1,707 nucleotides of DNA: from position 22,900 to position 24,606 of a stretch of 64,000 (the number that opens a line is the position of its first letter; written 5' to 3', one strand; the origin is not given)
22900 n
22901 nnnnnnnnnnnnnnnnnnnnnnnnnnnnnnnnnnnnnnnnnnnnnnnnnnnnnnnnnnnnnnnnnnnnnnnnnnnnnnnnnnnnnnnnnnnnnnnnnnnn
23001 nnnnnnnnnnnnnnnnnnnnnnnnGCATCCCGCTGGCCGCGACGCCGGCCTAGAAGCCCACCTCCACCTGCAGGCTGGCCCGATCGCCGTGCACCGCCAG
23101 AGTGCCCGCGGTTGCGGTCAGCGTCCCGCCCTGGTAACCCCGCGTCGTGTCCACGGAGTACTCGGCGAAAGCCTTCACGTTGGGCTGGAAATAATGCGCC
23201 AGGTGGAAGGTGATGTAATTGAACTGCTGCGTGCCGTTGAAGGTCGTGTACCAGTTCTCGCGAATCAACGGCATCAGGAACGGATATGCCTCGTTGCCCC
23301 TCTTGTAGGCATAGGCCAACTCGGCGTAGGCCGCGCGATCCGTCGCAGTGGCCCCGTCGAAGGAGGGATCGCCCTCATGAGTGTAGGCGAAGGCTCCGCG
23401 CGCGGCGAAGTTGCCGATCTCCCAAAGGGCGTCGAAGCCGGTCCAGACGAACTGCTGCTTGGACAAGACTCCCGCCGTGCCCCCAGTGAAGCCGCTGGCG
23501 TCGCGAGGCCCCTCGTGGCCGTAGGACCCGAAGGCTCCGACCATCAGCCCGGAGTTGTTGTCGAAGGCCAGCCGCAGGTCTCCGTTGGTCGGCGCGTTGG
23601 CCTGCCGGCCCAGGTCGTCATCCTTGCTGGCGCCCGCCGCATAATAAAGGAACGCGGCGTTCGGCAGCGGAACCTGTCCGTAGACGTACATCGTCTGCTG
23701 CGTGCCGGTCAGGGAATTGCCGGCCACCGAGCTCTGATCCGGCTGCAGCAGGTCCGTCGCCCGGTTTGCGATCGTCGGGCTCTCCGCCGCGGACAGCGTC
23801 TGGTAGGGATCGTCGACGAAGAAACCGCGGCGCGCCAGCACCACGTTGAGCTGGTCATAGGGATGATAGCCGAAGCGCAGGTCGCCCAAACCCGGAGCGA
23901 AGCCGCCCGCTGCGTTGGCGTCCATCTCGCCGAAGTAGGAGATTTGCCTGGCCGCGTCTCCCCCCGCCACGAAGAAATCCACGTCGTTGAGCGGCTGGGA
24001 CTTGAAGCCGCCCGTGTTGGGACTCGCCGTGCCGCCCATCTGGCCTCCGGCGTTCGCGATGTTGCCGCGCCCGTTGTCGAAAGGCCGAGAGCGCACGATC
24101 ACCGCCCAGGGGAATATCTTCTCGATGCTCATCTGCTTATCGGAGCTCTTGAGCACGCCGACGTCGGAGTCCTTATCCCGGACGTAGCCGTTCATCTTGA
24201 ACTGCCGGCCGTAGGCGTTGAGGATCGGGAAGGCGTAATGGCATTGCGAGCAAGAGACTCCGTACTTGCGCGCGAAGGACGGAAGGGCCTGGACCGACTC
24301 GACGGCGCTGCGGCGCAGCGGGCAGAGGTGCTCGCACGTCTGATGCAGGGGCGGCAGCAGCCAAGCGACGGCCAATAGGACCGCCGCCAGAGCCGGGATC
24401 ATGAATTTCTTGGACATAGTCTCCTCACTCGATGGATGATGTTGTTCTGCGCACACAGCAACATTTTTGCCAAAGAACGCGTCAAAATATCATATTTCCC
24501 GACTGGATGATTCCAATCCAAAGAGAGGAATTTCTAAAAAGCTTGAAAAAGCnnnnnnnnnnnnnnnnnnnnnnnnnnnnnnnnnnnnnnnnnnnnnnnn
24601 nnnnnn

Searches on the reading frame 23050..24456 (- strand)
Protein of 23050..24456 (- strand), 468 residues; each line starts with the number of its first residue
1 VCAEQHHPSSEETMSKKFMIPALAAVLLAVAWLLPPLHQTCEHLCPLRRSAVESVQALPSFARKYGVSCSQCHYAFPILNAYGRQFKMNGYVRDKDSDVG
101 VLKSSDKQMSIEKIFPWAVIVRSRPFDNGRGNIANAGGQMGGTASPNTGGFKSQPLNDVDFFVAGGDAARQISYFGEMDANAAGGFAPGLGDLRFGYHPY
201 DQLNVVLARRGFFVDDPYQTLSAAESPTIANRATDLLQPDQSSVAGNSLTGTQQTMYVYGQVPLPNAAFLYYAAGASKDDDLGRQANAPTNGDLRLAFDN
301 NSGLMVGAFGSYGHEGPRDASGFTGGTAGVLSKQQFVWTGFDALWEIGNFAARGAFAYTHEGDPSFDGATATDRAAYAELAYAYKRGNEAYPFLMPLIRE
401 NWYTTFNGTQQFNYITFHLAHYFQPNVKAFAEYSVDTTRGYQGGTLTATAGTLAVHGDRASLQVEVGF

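Call 15: search_protein_families(library=pfam, proteins=[window:23050-24456:-], max_evalue=0.001)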
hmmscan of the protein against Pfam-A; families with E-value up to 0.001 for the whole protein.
window:23050-24456:- (468 aa): 0 families

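Call 35: find_homologous_proteins(query=window:23050-24414:-)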
Query window:23050-24414:- (454 aa): 71 proteins with E <= 0.001 among 8000 candidates.
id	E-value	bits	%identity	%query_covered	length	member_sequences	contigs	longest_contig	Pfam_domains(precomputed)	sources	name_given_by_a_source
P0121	0.0e+0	1046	100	100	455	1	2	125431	-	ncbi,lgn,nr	ncbi:MAG: hypothetical protein KGO96_08735 [Elusimicrobia bacterium]|nr:hypothetical protein [Elusim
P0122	4.8e-199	680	65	96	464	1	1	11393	-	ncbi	-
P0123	3.4e-197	674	66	96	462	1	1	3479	-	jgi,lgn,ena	-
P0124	1.6e-192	659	64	100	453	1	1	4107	-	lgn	-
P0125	8.0e-186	636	63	100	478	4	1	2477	-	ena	-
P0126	8.5e-186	636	63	98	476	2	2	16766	-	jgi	jgi:hypothetical protein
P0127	1.8e-185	635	64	96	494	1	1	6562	-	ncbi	-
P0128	1.2e-184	633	65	98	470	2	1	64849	-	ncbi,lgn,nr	ncbi:MAG: hypothetical protein NTY77_08515 [Elusimicrobia bacterium]|nr:hypothetical protein [Elusim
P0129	7.0e-184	630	63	98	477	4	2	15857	-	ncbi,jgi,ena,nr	ncbi:MAG TPA: hypothetical protein VNK24_05695 [Elusimicrobiota bacterium]|nr:hypothetical protein [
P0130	8.6e-180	617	64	96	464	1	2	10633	-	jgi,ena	-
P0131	1.0e-176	606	61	96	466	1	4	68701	-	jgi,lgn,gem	-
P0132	2.0e-174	599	60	98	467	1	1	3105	-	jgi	-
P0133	1.6e-173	596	61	98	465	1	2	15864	-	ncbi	-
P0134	2.5e-173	595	61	98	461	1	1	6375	-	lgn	-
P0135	1.2e-172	593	59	98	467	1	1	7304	-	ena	-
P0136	2.8e-172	592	60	96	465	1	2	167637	-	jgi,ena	jgi:hypothetical protein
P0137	6.3e-172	591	59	94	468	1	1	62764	-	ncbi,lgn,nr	ncbi:MAG: hypothetical protein HKL90_07630 [Elusimicrobia bacterium]|nr:hypothetical protein [Elusim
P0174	2.2e-106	375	45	100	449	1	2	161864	-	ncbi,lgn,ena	-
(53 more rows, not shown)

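Call 38: find_encoding_contigs(protein=P0121, flank=10000, max_places=2)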
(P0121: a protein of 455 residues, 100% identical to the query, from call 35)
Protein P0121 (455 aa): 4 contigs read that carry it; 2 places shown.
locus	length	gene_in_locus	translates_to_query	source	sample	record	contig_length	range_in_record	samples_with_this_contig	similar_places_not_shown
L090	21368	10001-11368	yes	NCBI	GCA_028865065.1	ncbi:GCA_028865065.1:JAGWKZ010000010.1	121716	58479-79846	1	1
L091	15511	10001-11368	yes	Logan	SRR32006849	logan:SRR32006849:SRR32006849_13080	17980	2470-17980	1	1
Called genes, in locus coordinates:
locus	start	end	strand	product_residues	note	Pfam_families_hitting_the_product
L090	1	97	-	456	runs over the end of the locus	PF02321:OEP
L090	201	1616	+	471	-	PF01654:Cyt_bd_oxida_I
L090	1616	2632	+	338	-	PF02322:Cyt_bd_oxida_II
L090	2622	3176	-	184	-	-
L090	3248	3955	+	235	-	-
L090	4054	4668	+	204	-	PF04264:YceI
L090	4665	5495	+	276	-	PF01297:ZnuA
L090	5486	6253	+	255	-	PF00005:ABC_tran, PF13304:AAA_21 (weak)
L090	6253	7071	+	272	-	PF00950:ABC-3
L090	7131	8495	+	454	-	PF25323:6TM_PilS (weak), PF00512:HisKA, PF02518:HATPase_c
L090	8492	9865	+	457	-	PF00072:Response_reg, PF00158:Sigma54_activat, PF14532:Sigma54_activ_2, PF07728:AAA_5 (weak), PF25601:AAA_lid_14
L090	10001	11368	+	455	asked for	-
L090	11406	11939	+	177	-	-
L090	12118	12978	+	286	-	PF02085:Cytochrom_CIII (faint), PF14537:Cytochrom_c3_2 (faint), PF14522:Cytochrome_C7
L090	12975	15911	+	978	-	PF04879:Molybdop_Fe4S4, PF12838:Fer4_7 (weak), PF13247:Fer4_11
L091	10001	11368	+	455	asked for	-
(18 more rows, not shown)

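Call 39: find_encoding_contigs(protein=P0174, flank=10000, max_places=1)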
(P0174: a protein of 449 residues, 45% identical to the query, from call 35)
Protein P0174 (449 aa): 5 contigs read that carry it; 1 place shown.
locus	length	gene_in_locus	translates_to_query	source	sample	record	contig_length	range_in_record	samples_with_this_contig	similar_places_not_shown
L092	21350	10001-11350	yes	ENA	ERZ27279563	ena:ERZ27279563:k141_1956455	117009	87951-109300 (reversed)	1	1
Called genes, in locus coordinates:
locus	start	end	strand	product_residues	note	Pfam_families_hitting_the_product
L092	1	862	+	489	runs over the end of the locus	PF02878:PGM_PMM_I, PF02879:PGM_PMM_II, PF02880:PGM_PMM_III, PF00408:PGM_PMM_IV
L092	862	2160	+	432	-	PF03952:Enolase_N, PF00113:Enolase_C, PF13378:MR_MLE_C (weak)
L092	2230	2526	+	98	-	PF04977:DivIC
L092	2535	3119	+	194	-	PF00753:Lactamase_B, PF23023:Anti-Pycsar_Apyc1 (faint), PF12706:Lactamase_B_2, PF00753:Lactamase_B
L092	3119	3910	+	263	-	PF01790:LGT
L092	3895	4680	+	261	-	PF01790:LGT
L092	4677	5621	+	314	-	PF01479:S4, PF00849:PseudoU_synth_2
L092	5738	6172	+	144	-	PF25471:TM_PetC, PF00355:Rieske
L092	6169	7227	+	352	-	PF00033:Cytochrome_B, PF13631:Cytochrom_B_N_2, PF00032:Cytochrom_B_C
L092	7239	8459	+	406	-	PF09699:Paired_CXXCH_1 (faint), PF14522:Cytochrome_C7 (faint), PF14537:Cytochrom_c3_2 (weak)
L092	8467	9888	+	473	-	PF12796:Ank_2, PF13637:Ank_4 (weak), PF13857:Ank_5 (weak), PF00023:Ank (weak), PF13637:Ank_4, PF00023:Ank, PF13637:Ank_4, PF00023:Ank, +6 more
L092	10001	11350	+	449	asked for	-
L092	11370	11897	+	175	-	-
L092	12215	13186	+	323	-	PF00034:Cytochrom_C (weak), PF02085:Cytochrom_CIII (faint), PF14537:Cytochrom_c3_2 (faint), PF14522:Cytochrome_C7 (weak)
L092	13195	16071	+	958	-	PF04879:Molybdop_Fe4S4, PF13183:Fer4_8 (faint), PF13187:Fer4_9 (faint), PF12838:Fer4_7 (weak), PF13247:Fer4_11 (weak)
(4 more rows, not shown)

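Call 40: find_encoding_contigs(protein=P0136, flank=10000, max_places=1)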
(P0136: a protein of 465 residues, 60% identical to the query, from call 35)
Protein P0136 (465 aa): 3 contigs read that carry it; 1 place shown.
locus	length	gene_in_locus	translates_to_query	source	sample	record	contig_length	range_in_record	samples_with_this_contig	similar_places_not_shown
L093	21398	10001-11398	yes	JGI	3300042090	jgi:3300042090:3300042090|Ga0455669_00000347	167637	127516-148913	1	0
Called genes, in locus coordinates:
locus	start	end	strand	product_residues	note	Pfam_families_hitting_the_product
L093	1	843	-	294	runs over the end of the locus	PF02129:Peptidase_S15, PF00561:Abhydrolase_1 (faint), PF12146:Hydrolase_4, PF12697:Abhydrolase_6, PF00326:Peptidase_S9 (weak)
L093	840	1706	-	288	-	PF02548:Pantoate_transf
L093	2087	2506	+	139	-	-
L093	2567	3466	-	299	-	PF19656:DUF6159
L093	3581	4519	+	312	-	-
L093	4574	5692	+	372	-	PF02350:Epimerase_2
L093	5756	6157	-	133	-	-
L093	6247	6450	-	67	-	PF00313:CSD, PF08206:OB_RNB (weak)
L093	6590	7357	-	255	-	PF00581:Rhodanese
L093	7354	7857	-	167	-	-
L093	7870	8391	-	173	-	PF01288:HPPK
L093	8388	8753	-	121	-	-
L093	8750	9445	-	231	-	PF01113:DapB_N, PF05173:DapB_C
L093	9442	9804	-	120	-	PF00072:Response_reg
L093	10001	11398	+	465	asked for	-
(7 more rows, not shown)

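Call 46: predict_structure(alignment_id=A2)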
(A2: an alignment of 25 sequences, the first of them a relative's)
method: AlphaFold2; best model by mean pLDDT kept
length: 455 residues; sequences in the alignment: 25
mean_pLDDT: 73.4   pTM: 0.74
mean pLDDT of the five models: 73.4, 71.0, 66.7, 66.0, 64.8
residues with pLDDT >= 90: 66; 70-90: 244; 50-70: 86; < 50: 59
segments of 3 or more residues with pLDDT < 50: 29-77, 128-133
pLDDT, mean of each block of 10 residues (from residue 1): 70 76 52 32 30 35 37 46 61 67 67 77 58 53 71 73 73 73 80 86 77 76 81 79 87 84 76 81 86 93 84 84 93 83 93 83 91 71 91 86 90 81 81 74 83 74
secondary structure, 60 per line:
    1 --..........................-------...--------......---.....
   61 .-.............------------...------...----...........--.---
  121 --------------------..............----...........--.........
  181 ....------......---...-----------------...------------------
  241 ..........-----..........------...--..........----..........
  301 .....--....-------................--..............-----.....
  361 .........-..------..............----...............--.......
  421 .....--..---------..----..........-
elements in order: H3-28 H47-52 H56-61 H63-75 E88-90 E97-99 E104-114 E141-154 E159-169 E172-184 E191-196 E241-250 E256-265 E277-286 E291-305 H308-311 E319-334 E337-350 E356-369 E379-392 E397-411 E414-425 E445-454

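Call 55: fold_search(model_id=the predicted structure, library=pdb)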
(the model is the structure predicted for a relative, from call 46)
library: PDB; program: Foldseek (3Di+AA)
matches with E <= 10: 889; with E <= 0.001: 220
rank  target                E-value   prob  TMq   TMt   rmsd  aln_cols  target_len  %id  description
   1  4rjw                  2.5e-10  1.00  0.52  0.55   8.9       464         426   14  Crystal structure of Pseudomonas aeruginosa OprO (released 2015-10-21)
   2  4rjx                  3.6e-10  1.00  0.52  0.56   9.0       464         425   14  Crystal structure of the OprO mutant protein F62Y/D114Y (released 2015-10-21)
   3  5mdq_A                5.5e-10  1.00  0.53  0.66   6.1       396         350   14  Crystal structure of outer membrane expressed Chitoporin VhChip from Vibrio harveyi (released 2017-12-20)
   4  8wv0_B                6.8e-10  1.00  0.48  0.63   7.0       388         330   13  Outer membrane porin of Burkholderia pseudomallei (BpsOmp38) (released 2024-10-30)
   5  8wv0_A                8.4e-10  1.00  0.49  0.64   7.2       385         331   13  Outer membrane porin of Burkholderia pseudomallei (BpsOmp38) (released 2024-10-30)
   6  6ehe                  1.2e-09  1.00  0.50  0.72   4.7       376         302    9  OmpTdeltaL8 (loop L8 deletion mutant of OmpT), an outer membrane protein of Vibrio cholerae (released 2018-04-25)
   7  8jto                  1.4e-09  1.00  0.46  0.59   7.4       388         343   12  Outer membrane porin of Burkholderia pseudomallei (BpsOmp38) in complex with ceftazidime (released 2024-06-26)
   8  5mdo_A                1.9e-09  1.00  0.52  0.67   6.2       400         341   13  Crystal structure of in vitro folded Chitoporin VhChip from Vibrio harveyi (crystal form I) (released 2017-12-20)
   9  3a2s_X                3.4e-09  1.00  0.52  0.67   6.7       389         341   10  Crystal Structure of outer membrane protein PorB from Neisseria meningitidis in complex with sucrose (released 2010-04-07)
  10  7eqm_A                3.4e-09  1.00  0.51  0.67   6.4       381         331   14  Apo Truncated VhChiP (Delta 1-19) (released 2022-08-10)
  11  6ehd                  4.0e-09  1.00  0.51  0.69   6.7       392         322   10  OmpT (in-vitro folded), an outer membrane protein of Vibrio cholerae (released 2018-04-25)
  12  2o4v_A                5.8e-09  1.00  0.55  0.60   7.8       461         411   13  An arginine ladder in OprP mediates phosphate specific transfer across the outer membrane (released 2006-12-26)
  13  6ehf                  6.5e-09  1.00  0.53  0.73   6.1       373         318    8  OmpT (in-vitro folded), an outer membrane protein Vibrio cholerae (trimer form) (released 2018-04-25)
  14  3wi5                  1.3e-08  1.00  0.48  0.67   6.8       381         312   10  Crystal structure of the Loop 7 mutant PorB from Neisseria meningitidis serogroup B (released 2014-01-01)
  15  5oyk                  1.5e-08  1.00  0.50  0.69   7.0       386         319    9  Outer-membrane expressed OmpT of Vibrio cholerae (released 2018-04-25)
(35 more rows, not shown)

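Call 66: search_protein_families(library=ncbifam, proteins=[window:23050-24417:-], max_evalue=0.001)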
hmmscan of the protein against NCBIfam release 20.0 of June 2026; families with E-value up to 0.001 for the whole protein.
window:23050-24417:- (455 aa): 0 families

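Call 75: find_encoding_contigs(protein=P0137, flank=8000, max_places=1)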
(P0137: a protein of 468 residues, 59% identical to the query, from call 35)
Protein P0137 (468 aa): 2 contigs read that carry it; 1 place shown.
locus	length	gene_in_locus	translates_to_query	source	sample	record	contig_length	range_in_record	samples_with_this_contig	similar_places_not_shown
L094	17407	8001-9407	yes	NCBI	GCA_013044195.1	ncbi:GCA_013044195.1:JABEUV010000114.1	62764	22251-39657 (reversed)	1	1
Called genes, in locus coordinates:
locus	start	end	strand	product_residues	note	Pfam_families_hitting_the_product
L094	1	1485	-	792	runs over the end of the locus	PF13188:PAS_8 (faint), PF08447:PAS_3, PF00989:PAS, PF08448:PAS_4 (weak), PF13426:PAS_9, PF00512:HisKA, PF02518:HATPase_c, PF00072:Response_reg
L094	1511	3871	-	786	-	PF09364:XFP_N, PF03894:XFP, PF09363:XFP_C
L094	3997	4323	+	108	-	-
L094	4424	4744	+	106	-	PF00582:Usp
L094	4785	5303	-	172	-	PF01814:Hemerythrin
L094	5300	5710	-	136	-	-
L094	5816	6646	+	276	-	PF00582:Usp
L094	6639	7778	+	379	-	PF00989:PAS (weak), PF13188:PAS_8 (weak), PF00512:HisKA, PF02518:HATPase_c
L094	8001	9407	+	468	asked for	-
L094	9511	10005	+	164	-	-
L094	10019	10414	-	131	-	PF00571:CBS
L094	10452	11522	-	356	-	PF09339:HTH_IclR (faint), PF13404:HTH_AsnC-type (faint), PF13412:HTH_24 (faint), PF04552:Sigma54_DBD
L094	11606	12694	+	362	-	PF00989:PAS, PF08448:PAS_4, PF13426:PAS_9, PF00512:HisKA, PF02518:HATPase_c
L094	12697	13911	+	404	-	PF00072:Response_reg, PF00158:Sigma54_activat, PF14532:Sigma54_activ_2, PF07728:AAA_5 (weak), PF25601:AAA_lid_14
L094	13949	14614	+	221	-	PF04055:Radical_SAM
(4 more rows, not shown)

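Call 85: find_related_loci(query=A2, collection=metagenome_contigs, flank=10000)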
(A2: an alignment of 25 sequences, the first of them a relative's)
Query A2 (455 aa) in metagenome_contigs; peptide patterns used: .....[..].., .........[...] (x = any residue, [..] = any of these).
600 stretches matched a pattern (row limit reached: there are more); 485 encode a relative of the query (tblastn E <= 1e-3); the best 80 are kept; 80 distinct loci.
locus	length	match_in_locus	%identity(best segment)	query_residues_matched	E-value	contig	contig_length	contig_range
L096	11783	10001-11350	65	22-455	0e+0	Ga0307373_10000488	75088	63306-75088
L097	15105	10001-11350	65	22-455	0e+0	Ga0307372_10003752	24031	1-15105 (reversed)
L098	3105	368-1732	60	12-455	0e+0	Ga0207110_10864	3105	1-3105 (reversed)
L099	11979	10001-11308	64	22-455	2e-173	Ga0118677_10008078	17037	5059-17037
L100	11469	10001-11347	61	12-455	1e-171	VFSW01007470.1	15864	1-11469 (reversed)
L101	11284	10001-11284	44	3-423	5e-99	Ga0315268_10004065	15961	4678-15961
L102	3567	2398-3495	27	41-455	1e-29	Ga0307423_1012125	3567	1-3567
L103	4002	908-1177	40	3-91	1e-18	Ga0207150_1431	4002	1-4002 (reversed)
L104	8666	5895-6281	40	39-166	1e-16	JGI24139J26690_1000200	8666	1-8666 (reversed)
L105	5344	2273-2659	40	39-166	2e-16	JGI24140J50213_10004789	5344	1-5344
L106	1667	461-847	40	39-166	2e-16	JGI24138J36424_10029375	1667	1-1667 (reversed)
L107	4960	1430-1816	39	39-166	5e-16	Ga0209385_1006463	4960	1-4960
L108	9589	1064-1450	40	39-166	7e-16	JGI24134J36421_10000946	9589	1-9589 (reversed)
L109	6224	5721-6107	41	39-166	2e-15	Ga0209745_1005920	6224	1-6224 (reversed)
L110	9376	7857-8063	48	44-110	4e-15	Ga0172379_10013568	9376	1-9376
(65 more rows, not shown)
